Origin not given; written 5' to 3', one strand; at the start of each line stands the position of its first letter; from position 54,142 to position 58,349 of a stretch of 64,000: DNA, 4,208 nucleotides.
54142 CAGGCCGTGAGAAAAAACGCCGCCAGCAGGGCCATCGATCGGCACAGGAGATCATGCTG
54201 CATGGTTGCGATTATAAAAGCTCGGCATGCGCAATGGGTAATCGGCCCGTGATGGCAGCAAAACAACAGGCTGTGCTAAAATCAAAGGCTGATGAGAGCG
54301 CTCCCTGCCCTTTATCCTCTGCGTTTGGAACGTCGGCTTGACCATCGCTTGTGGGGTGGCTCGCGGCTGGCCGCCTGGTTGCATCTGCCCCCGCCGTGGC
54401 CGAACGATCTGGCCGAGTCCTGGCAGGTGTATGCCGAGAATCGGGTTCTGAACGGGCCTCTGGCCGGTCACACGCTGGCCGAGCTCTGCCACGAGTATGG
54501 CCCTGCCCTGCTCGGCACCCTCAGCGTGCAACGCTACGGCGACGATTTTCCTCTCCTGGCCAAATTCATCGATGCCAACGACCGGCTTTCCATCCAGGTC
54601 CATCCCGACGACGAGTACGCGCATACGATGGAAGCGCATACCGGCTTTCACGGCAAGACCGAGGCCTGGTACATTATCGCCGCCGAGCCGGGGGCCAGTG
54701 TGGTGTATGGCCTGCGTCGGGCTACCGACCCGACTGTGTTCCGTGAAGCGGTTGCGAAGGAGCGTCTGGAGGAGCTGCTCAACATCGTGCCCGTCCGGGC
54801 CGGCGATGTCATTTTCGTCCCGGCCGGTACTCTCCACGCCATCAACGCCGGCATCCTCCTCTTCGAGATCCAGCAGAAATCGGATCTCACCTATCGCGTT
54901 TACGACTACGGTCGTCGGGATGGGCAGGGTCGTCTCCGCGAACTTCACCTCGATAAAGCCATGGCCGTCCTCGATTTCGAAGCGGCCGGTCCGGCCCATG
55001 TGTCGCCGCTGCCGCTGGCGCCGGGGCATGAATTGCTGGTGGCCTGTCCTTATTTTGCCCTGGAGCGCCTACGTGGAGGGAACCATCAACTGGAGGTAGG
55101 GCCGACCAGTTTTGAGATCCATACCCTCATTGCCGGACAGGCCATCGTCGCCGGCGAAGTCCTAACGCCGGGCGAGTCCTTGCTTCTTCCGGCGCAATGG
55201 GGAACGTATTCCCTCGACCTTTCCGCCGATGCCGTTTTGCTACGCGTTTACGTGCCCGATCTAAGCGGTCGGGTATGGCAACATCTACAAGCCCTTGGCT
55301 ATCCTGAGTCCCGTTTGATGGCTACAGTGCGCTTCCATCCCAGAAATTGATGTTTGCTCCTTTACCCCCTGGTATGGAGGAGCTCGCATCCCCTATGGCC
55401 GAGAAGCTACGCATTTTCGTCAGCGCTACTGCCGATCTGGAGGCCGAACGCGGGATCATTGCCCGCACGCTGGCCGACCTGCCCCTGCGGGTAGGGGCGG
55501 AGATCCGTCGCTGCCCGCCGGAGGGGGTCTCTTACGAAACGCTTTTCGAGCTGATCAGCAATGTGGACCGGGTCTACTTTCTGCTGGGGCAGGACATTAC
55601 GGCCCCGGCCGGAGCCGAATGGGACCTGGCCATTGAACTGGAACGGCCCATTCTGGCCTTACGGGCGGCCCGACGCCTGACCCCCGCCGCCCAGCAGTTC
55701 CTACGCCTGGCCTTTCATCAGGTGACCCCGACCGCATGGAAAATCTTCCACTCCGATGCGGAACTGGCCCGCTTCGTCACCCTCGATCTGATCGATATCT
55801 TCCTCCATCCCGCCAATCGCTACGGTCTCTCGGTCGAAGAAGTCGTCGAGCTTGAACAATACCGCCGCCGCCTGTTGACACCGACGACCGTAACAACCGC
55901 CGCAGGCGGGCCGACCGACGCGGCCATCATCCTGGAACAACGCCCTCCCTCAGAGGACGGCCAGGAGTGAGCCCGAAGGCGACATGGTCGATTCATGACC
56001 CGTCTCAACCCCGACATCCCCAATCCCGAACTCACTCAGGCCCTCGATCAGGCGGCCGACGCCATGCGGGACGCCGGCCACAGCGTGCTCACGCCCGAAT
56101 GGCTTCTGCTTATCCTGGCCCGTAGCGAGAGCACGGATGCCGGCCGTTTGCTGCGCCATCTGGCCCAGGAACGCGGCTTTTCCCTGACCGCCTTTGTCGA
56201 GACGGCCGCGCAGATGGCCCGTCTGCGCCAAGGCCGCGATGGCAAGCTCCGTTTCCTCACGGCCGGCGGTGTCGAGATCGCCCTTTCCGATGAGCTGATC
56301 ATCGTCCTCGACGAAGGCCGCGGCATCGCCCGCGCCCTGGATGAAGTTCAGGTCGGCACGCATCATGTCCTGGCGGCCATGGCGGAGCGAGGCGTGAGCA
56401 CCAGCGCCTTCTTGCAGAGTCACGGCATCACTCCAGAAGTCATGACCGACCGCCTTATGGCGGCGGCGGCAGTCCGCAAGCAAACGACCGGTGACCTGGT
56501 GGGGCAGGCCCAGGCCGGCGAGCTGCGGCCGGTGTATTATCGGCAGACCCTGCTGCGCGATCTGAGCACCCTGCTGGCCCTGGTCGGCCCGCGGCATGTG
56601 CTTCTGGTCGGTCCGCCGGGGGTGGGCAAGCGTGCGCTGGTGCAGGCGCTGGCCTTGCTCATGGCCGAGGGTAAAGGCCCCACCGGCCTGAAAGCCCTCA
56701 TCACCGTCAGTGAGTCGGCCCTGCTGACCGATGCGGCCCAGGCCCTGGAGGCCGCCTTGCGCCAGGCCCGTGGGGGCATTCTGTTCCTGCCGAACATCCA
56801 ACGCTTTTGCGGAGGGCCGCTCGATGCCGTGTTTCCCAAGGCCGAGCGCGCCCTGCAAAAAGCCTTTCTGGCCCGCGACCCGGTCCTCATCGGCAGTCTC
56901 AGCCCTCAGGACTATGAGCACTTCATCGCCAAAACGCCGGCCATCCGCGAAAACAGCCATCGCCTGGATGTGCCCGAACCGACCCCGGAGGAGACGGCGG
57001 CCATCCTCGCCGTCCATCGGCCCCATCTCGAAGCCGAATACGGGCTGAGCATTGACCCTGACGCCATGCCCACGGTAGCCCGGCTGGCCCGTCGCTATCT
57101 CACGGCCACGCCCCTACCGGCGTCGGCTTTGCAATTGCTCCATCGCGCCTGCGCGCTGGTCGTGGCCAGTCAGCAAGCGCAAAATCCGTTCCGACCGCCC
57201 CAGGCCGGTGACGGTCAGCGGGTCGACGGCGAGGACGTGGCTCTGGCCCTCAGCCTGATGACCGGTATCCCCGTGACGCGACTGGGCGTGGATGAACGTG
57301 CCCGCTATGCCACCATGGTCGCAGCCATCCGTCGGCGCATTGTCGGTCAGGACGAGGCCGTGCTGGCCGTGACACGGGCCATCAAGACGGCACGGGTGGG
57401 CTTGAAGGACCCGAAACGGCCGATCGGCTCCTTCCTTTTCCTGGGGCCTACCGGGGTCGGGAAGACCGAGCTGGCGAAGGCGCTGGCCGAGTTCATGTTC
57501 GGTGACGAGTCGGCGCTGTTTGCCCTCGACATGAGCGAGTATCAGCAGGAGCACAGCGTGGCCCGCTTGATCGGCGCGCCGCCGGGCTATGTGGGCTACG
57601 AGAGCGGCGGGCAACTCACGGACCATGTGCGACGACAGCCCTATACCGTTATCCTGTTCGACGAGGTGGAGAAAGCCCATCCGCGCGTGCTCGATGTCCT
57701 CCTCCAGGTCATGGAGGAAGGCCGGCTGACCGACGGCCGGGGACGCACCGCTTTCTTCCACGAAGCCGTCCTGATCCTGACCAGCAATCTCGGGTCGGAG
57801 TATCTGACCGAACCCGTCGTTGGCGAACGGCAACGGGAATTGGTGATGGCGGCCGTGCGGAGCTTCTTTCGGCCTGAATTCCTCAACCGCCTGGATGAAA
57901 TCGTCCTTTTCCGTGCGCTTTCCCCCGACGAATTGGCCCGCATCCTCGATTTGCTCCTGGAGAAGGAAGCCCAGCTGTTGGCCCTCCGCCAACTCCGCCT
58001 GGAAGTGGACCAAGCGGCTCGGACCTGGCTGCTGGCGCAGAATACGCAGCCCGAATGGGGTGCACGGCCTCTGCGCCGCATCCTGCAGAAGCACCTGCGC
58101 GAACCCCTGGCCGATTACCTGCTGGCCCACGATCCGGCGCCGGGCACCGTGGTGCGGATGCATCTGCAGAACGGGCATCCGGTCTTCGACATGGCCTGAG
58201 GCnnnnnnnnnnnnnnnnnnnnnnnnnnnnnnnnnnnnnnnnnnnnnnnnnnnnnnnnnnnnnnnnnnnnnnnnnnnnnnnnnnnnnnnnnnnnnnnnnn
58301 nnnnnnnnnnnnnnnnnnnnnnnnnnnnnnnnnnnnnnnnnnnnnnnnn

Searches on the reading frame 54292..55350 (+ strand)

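Call 90: search_protein_families(library=pfam, proteins=[window:54292-55350:+], max_evalue=0.00001)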
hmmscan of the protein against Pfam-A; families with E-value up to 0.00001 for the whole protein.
window:54292-55350:+ (352 aa): 1 family
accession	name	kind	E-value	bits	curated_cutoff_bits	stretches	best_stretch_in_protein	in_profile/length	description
PF20511.4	PMI_typeI_cat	-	1.8e-09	38.3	22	1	11-115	3-112/143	Phosphomannose isomerase type I, catalytic domain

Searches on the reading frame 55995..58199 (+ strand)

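Call 90: search_protein_families(library=pfam, proteins=[window:55995-58199:+], max_evalue=0.00001)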
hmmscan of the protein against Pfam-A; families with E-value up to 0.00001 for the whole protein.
window:55995-58199:+ (734 aa): 15 families
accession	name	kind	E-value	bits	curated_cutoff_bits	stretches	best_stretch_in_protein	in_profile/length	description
PF07724.20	AAA_2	-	9.4e-63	211.6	27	1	475-636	1-166/166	AAA domain (Cdc48 subfamily)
PF10431.15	ClpB_D2-small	-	2.3e-18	66.5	21.9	1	642-721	1-80/81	C-terminal, D2-small domain, of ClpB protein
PF07728.20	AAA_5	-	1.8e-16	60.8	22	1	480-599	2-123/139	AAA domain (dynein-related subfamily)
PF00004.35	AAA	-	2.2e-14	54.5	21.2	1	481-609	2-119/131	ATPase family associated with various cellular activities (AAA)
PF01078.27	Mg_chelatase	-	1.3e-09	38.2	20.3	0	194-225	17-48/207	Magnesium chelatase, subunit ChlI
PF17871.7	AAA_lid_9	-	2.6e-09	37.4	22.8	1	331-397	2-68/104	AAA lid domain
PF00158.32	Sigma54_activat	-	5.3e-08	33.2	20.2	0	479-579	24-123/168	Sigma-54 interaction domain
PF13191.12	AAA_16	-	8.1e-08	33.4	32.6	0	180-231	2-63/167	AAA ATPase domain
PF05729.18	NACHT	-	4.9e-07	30.2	26.7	0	200-244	1-46/167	NACHT domain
PF05496.18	RuvB_N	-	5.9e-07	29.8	27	0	200-224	34-58/159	Holliday junction DNA helicase RuvB P-loop domain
PF07726.17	AAA_3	-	2.1e-06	28.1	27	0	551-597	64-110/131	ATPase family associated with various cellular activities (AAA)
PF02861.25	Clp_N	-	3.3e-06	27.6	20.7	0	20-56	1-37/53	Clp amino terminal domain, pathogenicity island component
PF13401.12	AAA_22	-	3.5e-06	27.8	27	0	480-572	8-107/130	AAA domain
PF20720.3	nSTAND3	-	4.6e-06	26.9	27.2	0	200-225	18-43/155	Novel STAND NTPase 3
PF20030.5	bpMoxR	-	7.8e-06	25.5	27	0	193-226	25-57/205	MoxR domain in the MoxR-vWA-beta-propeller ternary systems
